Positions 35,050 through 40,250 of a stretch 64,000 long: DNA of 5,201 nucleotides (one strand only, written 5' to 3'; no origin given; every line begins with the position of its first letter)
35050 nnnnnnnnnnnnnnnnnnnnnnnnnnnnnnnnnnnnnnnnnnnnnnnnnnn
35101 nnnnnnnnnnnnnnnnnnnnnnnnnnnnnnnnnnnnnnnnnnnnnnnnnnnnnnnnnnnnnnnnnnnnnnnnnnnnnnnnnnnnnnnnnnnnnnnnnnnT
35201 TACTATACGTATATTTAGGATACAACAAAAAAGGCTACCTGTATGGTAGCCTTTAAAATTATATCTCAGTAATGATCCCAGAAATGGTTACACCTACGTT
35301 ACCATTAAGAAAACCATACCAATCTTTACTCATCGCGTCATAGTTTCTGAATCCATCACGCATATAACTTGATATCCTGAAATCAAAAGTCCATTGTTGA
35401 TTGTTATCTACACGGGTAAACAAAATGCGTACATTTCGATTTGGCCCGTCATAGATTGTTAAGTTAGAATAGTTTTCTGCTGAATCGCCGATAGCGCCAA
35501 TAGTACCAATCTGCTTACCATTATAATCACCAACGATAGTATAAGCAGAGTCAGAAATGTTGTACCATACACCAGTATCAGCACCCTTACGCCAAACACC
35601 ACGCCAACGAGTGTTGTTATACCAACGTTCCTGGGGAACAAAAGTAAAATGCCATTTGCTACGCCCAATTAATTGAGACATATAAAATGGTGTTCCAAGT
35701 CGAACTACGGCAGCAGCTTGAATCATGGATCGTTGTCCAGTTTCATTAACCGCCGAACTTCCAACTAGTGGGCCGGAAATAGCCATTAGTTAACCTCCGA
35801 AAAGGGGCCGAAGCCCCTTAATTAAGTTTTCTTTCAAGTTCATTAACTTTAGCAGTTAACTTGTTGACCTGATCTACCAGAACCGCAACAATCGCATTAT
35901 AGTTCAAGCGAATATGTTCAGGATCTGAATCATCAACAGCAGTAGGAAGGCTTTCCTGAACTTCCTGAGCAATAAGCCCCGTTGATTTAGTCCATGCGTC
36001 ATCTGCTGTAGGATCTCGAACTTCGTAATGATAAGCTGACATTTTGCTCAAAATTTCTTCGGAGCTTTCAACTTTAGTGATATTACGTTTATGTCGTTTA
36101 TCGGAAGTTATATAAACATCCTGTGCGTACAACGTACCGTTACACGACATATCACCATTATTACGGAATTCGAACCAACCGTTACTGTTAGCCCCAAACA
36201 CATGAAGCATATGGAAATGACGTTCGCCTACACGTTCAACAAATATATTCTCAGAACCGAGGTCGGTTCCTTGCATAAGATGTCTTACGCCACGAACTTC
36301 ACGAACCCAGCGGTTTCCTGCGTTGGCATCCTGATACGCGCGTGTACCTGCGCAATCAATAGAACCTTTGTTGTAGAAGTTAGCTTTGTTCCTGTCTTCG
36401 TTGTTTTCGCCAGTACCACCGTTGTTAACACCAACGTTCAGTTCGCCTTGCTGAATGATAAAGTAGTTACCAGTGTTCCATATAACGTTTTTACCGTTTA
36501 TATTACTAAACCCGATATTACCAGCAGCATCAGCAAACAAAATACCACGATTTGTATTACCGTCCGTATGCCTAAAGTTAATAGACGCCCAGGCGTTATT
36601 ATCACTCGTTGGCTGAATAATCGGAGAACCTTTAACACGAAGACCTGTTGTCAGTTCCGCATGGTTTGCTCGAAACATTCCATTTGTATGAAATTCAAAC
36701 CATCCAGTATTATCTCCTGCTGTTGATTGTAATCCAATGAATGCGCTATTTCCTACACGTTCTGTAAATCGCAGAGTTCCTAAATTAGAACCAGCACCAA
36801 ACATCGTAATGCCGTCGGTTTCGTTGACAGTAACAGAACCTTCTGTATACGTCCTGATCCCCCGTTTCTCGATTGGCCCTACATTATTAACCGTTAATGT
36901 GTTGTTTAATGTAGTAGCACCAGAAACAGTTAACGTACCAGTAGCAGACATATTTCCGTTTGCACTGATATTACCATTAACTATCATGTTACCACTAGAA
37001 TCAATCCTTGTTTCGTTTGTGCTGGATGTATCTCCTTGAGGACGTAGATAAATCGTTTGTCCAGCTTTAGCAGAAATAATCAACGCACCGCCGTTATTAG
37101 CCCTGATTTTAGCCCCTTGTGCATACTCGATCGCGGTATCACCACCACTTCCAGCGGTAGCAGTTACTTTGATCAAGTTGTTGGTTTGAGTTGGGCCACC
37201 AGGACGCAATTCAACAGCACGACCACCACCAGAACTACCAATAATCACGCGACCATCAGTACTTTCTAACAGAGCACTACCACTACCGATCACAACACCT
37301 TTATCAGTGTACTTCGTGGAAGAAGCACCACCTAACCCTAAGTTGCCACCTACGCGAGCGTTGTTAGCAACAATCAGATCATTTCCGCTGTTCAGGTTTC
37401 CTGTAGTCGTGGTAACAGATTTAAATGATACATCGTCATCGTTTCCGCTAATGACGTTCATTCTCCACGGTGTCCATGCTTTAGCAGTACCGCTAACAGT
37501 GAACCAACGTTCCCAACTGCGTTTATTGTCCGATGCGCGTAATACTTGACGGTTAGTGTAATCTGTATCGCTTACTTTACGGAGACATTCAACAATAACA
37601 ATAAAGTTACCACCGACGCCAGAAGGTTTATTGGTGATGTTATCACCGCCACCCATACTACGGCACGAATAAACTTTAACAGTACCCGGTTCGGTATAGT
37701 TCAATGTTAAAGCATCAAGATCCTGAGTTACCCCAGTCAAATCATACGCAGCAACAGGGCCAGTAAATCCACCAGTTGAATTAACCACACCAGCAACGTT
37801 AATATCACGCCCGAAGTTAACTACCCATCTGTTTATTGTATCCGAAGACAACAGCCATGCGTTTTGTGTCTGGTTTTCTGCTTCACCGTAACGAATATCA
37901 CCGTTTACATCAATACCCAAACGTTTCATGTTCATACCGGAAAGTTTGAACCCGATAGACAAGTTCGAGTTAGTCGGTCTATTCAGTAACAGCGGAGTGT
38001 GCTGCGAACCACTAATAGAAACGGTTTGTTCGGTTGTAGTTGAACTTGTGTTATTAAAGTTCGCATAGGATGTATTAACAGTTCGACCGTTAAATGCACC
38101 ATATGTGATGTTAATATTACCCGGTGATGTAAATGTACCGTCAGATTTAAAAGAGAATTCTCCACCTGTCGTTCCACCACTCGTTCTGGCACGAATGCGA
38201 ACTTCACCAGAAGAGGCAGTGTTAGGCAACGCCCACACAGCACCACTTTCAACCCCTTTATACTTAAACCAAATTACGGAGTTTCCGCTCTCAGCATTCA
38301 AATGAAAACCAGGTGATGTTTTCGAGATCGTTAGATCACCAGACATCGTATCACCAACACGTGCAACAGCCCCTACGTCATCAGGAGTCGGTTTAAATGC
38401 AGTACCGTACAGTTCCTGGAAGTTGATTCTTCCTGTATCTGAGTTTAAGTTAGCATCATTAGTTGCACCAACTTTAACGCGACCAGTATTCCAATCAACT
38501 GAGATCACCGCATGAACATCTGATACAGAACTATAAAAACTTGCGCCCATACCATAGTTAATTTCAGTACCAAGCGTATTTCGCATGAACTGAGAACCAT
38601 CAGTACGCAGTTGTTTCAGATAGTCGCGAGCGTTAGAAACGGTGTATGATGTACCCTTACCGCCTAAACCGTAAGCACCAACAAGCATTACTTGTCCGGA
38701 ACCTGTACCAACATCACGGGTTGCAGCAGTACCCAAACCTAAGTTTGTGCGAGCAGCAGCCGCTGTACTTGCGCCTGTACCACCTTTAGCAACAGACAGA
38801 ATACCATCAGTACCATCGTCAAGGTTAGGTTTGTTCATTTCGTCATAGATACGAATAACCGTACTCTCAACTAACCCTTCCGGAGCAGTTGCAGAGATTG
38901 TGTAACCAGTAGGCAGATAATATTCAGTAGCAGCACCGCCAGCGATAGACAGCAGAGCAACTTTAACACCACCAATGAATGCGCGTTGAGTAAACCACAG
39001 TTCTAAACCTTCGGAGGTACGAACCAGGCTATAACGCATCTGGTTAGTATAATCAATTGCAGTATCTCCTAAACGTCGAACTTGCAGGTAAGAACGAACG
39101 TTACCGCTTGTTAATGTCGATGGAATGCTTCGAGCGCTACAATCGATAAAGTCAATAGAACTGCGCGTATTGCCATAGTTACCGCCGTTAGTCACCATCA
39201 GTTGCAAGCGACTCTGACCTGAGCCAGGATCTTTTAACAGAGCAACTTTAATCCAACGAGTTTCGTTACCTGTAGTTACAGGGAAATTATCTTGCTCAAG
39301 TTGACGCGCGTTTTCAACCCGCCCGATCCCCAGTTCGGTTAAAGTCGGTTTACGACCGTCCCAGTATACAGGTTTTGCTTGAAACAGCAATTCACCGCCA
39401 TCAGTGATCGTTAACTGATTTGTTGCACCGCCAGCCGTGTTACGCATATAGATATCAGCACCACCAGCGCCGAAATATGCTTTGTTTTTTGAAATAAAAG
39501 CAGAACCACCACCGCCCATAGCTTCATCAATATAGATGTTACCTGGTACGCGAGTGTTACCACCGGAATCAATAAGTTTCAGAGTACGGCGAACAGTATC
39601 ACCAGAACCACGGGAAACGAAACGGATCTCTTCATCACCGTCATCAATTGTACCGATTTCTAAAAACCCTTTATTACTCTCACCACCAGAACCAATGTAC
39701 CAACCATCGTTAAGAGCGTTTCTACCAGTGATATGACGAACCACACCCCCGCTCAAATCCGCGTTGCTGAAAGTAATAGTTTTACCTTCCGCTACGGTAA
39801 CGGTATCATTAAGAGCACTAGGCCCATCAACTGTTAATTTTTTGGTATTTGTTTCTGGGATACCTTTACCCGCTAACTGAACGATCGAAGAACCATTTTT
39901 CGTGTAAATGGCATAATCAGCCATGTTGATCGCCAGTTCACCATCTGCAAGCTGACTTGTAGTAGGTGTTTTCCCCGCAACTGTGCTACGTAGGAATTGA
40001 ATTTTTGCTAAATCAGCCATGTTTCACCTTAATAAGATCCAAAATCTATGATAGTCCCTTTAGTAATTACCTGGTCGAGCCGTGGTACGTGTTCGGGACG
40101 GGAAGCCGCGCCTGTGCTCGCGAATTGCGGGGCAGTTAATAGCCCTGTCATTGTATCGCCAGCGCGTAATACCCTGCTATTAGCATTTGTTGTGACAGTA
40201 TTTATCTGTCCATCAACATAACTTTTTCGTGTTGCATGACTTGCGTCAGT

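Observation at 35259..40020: Distal long-tail-fibre locus combines a gp37 ending in a peptidase-S74 intramolecular chaperone with a T2-type gp38 adhesin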

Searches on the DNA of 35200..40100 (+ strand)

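Call 5: search_dna_similar(query=window:35200-40100:+, collection=phages, mode=near, max_rows=40)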
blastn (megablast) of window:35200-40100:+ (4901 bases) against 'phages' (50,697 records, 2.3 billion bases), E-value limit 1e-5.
Records with a match: 128; places in all: 141; records where one place covers at least 80% of the query: 6.
Best place of each record, by identity: 95-99% 13; 90-95% 64; 80-90% 43; 60-80% 8.
By first word of the organism name: Klebsiella 120; Enterobacter 2; Klebseilla 2; Escherichia 2; Raoultella 2.
By host as written in the record: Klebsiella pneumoniae 52; Klebsiella sp. M5a1 9; - 6; Klebsiella pneumoniae JHCK1 (BEI NR-48976) 6; Klebsiella michiganensis 4; Klebsiella quasipneumoniae K6 (ATCC 700603) 4; Klebsiella pneumoniae ATCC BAA-1705 3; Enterobacter aerogenes 2; and 35 more.
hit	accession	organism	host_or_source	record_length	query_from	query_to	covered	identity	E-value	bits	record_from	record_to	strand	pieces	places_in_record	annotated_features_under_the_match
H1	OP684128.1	Klebsiella phage pR7_1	Klebsiella pneumoniae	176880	1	4901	100%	96.9%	0e+0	8215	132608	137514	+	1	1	hypothetical protein (x2) | long-tail fiber protein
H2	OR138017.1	Klebsiella phage R4_1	Klebsiella pneumoniae resistant mutant ...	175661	1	4901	100%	96.9%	0e+0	8215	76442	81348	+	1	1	hypothetical protein (x2) | long-tail fiber protein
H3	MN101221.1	Klebsiella phage KMI7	Klebsiella michiganensis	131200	1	4901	100%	93.3%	0e+0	7212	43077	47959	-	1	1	L-shaped tail fiber protein | distal long tail fiber assembly catalyst | hinge connector of long tail fiber distal connector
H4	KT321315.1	Enterobacter phage phiEap-3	Enterobacter aerogenes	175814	1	4901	100%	92.2%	0e+0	6913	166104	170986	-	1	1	L-shaped tail fiber protein | distal long tail fiber assembly catalyst | hinge connector of long tail fiber distal connector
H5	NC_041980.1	Enterobacter phage phiEap-3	Enterobacter aerogenes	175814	1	4901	100%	92.2%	0e+0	6913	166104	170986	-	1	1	tail fiber protein | tail fiber adhesin | hinge connector of long tail fiber protein distal connector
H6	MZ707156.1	Klebsiella phage PSKm2DI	Klebsiella michiganensis PS_Koxy2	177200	1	4901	100%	91.8%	0e+0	6813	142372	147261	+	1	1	ltf: L-shaped tail fiber protein | hypothetical protein | long-tail fiber protein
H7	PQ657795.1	Klebsiella phage Roth22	Klebsiella sp. 18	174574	1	4901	69%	95.2%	0e+0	5322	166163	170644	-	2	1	chaperone of endosialidase | hypothetical protein | tail connector protein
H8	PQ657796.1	Klebsiella phage Roth23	Klebsiella sp. 18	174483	1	4901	69%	95.2%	0e+0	5322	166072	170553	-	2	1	chaperone of endosialidase | hypothetical protein | tail connector protein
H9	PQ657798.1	Klebsiella phage Roth26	Klebsiella sp. CFI_134_NDM-1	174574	1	4901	69%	95.2%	0e+0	5322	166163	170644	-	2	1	chaperone of endosialidase | hypothetical protein | tail connector protein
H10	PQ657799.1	Klebsiella phage Roth27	Klebsiella sp. CFI_134_NDM-1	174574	1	4901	69%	95.2%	0e+0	5322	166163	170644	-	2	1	chaperone of endosialidase | hypothetical protein | tail connector protein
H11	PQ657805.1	Klebsiella phage Roth41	Klebsiella sp. NCTC 7427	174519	1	4901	69%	95.2%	0e+0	5322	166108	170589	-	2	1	chaperone of endosialidase | hypothetical protein | tail connector protein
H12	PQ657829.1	Klebsiella phage Roth88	Klebsiella sp. NCTC 13443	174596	1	4901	69%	95.2%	0e+0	5322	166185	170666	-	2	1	tail fiber protein | hypothetical protein | tail connector protein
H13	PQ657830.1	Klebsiella phage Roth90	Klebsiella sp. KPUK04a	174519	1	4901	69%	95.2%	0e+0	5322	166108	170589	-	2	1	chaperone of endosialidase | hypothetical protein | tail connector protein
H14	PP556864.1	Klebsiella phage vB_KM5a1-KLB25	Klebsiella sp. M5a1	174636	1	4901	69%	93.3%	0e+0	4950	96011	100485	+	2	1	similar to small distal tail fiber subunit; coding region spans ... | tail fiber assembly protein U | similar to long tail fiber proximal subunit; coding region spans ... | terminator | ribosome_binding_site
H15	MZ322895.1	Klebsiella phage vB_KpnM_VAC13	Klebsiella pneumoniae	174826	1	4901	69%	93.2%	0e+0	4939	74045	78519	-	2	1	L-shaped tail fiber protein | single-stranded DNA-binding protein | hinge connector of long tail fiber distal connector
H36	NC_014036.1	Klebsiella phage KP15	Klebsiella pneumoniae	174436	1801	4900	63%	93.0%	0e+0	4534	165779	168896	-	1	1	tail fiber protein | hinge connector of long tail fiber protein distal connector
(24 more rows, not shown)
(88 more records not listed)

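Call 8: get_annotated_region(hit=H5, flank=4000)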
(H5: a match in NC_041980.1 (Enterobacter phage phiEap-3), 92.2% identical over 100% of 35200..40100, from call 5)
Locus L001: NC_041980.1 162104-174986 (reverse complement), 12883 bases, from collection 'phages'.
description: Enterobacter phage phiEap-3, complete genome.
organism: Enterobacter phage phiEap-3 (NCBI taxid 1682394)
taxonomy: Viruses; Duplodnaviria; Heunggongvirae; Uroviricota; Caudoviricetes; Straboviridae; Slopekvirus; Slopekvirus eap3
host: Enterobacter aerogenes; source: -; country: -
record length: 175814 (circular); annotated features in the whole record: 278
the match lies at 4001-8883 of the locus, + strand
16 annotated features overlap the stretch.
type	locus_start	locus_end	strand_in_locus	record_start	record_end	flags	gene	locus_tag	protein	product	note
CDS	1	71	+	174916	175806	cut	rIIB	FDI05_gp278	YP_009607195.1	RIIB lysis inhibitor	-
CDS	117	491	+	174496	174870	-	-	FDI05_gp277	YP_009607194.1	hypothetical protein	-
CDS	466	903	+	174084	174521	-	-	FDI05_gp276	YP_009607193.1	Ndd-like nucleoid disruption protein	-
CDS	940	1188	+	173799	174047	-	-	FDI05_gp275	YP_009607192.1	hypothetical protein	-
CDS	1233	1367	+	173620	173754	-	-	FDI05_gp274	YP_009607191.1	hypothetical protein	-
CDS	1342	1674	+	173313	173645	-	-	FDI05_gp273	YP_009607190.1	hypothetical protein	-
CDS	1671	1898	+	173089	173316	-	-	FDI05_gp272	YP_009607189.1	hypothetical protein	-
CDS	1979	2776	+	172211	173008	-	-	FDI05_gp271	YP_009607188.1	hypothetical protein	-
CDS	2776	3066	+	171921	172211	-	-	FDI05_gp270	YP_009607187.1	hypothetical protein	-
CDS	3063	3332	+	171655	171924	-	-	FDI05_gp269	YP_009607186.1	hypothetical protein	-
CDS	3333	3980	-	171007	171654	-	-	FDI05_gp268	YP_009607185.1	holin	T holin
CDS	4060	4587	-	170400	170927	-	-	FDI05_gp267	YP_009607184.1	tail fiber adhesin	-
CDS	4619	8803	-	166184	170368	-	-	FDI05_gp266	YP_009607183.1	tail fiber protein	-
CDS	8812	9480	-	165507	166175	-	-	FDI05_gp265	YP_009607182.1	hinge connector of long tail fiber protein distal connector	-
CDS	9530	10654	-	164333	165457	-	-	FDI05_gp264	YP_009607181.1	long tail fiber protein proximal connector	-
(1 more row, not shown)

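Call 14: get_annotated_region(hit=H36, flank=3500)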
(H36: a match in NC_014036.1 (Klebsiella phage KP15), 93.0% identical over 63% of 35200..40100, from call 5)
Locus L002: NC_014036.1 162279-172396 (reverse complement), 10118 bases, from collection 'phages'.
description: Klebsiella phage KP15, complete genome.
organism: Klebsiella phage KP15 (NCBI taxid 707757)
taxonomy: Viruses; Duplodnaviria; Heunggongvirae; Uroviricota; Caudoviricetes; Straboviridae; Slopekvirus; Slopekvirus kp15
host: Klebsiella pneumoniae; source: -; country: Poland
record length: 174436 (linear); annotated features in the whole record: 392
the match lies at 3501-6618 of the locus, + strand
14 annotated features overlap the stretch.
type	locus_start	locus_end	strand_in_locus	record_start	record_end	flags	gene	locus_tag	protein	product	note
CDS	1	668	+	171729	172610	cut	-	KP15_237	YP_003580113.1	hypothetical protein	-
CDS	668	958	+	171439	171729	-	-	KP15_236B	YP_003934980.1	hypothetical protein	-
CDS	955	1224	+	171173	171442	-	-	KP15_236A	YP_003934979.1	hypothetical protein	-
CDS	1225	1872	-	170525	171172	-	-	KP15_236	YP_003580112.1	holin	inner membrane pore protein; lysis timing and inhibition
regulatory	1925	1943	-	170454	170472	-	-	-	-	terminator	putative terminator; discovered using Arnold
regulatory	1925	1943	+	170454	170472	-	-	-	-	terminator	putative terminator; discovered using Arnold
CDS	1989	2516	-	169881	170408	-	-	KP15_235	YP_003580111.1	tail fiber adhesin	gp38 distal long tail fiber assembly catalyst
regulatory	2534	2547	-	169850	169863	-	-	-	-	terminator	putative terminator; discovered using Arnold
CDS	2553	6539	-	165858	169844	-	-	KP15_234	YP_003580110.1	tail fiber protein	in Enterobacteria phage T5 binds to the polymannose O-antigen accelerating adsorption of T5 phage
CDS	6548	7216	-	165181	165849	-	-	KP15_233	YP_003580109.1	hinge connector of long tail fiber protein distal connector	-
regulatory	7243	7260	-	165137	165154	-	-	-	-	terminator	putative terminator; discovered using Arnold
regulatory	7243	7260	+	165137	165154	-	-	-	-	terminator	putative terminator; discovered using Arnold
CDS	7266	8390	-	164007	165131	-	-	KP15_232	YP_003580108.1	long tail fiber protein proximal connector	similar to bacteriophage T4 gp35 hinge connector of long tail fiber proximal connector; T4 gp35-like, tail fiber hinge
CDS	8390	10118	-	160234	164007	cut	-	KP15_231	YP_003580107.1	tail fiber protein proximal subunit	gp34 long tail fiber proximal subunit; structural virion protein; in bacteriophage T4 and related viruses, the virion ...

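Call 15: get_annotated_region(hit=H7, flank=2500)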
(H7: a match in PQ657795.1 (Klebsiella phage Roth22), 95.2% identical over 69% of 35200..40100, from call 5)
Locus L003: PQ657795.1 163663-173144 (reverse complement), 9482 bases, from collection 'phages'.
description: Klebsiella phage Roth22, complete genome.
organism: Klebsiella phage Roth22 (NCBI taxid 3384115)
taxonomy: Viruses
host: Klebsiella sp. 18; source: -; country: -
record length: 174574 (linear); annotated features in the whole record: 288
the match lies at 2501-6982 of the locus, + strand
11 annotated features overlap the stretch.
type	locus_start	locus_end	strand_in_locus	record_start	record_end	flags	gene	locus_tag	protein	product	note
CDS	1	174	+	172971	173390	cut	-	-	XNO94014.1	hypothetical protein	-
CDS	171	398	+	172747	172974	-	-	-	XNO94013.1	hypothetical protein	-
CDS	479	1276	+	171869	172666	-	-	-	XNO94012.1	hypothetical protein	-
CDS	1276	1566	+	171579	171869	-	-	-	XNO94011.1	hypothetical protein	-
CDS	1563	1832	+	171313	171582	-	-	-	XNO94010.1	hypothetical protein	-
CDS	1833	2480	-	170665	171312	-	-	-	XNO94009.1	holin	-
CDS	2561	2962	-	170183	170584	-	-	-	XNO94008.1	hypothetical protein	-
CDS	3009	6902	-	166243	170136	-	-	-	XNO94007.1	chaperone of endosialidase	-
CDS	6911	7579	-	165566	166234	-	-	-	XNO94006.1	tail connector protein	-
CDS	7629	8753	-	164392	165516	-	-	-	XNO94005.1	hypothetical protein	-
CDS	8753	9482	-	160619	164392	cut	-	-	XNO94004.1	tail fiber protein proximal subunit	-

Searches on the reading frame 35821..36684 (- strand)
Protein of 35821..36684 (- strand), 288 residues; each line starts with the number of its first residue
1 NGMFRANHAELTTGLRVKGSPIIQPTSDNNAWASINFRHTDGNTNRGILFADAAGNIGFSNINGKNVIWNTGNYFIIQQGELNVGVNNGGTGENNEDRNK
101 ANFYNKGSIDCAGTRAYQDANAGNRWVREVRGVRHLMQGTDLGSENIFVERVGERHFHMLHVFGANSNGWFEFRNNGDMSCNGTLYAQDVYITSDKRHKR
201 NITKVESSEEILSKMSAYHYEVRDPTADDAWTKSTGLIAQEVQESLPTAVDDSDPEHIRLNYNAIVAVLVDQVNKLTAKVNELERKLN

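Call 11: search_solved_structures(query=window:35821-36684:-, max_evalue=1, show_alignments=5)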
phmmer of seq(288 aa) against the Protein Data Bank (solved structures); distinct sequences matched with E-value up to 1: 4.
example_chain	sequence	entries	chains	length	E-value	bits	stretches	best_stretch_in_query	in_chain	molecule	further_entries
6f45_A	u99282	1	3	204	5.6e-14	55.5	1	175-287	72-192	Long tail fiber distal subunit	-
7dc3_A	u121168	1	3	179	0.0005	22.8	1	193-254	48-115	Isoform 2 of Myelin regulatory factor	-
8jov_1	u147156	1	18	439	0.019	17.6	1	179-285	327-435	Putative tail fiber protein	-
4y25_A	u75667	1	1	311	0.23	14.1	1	131-178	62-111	Poly-beta-1,6-N-acetyl-D-glucosamine export protein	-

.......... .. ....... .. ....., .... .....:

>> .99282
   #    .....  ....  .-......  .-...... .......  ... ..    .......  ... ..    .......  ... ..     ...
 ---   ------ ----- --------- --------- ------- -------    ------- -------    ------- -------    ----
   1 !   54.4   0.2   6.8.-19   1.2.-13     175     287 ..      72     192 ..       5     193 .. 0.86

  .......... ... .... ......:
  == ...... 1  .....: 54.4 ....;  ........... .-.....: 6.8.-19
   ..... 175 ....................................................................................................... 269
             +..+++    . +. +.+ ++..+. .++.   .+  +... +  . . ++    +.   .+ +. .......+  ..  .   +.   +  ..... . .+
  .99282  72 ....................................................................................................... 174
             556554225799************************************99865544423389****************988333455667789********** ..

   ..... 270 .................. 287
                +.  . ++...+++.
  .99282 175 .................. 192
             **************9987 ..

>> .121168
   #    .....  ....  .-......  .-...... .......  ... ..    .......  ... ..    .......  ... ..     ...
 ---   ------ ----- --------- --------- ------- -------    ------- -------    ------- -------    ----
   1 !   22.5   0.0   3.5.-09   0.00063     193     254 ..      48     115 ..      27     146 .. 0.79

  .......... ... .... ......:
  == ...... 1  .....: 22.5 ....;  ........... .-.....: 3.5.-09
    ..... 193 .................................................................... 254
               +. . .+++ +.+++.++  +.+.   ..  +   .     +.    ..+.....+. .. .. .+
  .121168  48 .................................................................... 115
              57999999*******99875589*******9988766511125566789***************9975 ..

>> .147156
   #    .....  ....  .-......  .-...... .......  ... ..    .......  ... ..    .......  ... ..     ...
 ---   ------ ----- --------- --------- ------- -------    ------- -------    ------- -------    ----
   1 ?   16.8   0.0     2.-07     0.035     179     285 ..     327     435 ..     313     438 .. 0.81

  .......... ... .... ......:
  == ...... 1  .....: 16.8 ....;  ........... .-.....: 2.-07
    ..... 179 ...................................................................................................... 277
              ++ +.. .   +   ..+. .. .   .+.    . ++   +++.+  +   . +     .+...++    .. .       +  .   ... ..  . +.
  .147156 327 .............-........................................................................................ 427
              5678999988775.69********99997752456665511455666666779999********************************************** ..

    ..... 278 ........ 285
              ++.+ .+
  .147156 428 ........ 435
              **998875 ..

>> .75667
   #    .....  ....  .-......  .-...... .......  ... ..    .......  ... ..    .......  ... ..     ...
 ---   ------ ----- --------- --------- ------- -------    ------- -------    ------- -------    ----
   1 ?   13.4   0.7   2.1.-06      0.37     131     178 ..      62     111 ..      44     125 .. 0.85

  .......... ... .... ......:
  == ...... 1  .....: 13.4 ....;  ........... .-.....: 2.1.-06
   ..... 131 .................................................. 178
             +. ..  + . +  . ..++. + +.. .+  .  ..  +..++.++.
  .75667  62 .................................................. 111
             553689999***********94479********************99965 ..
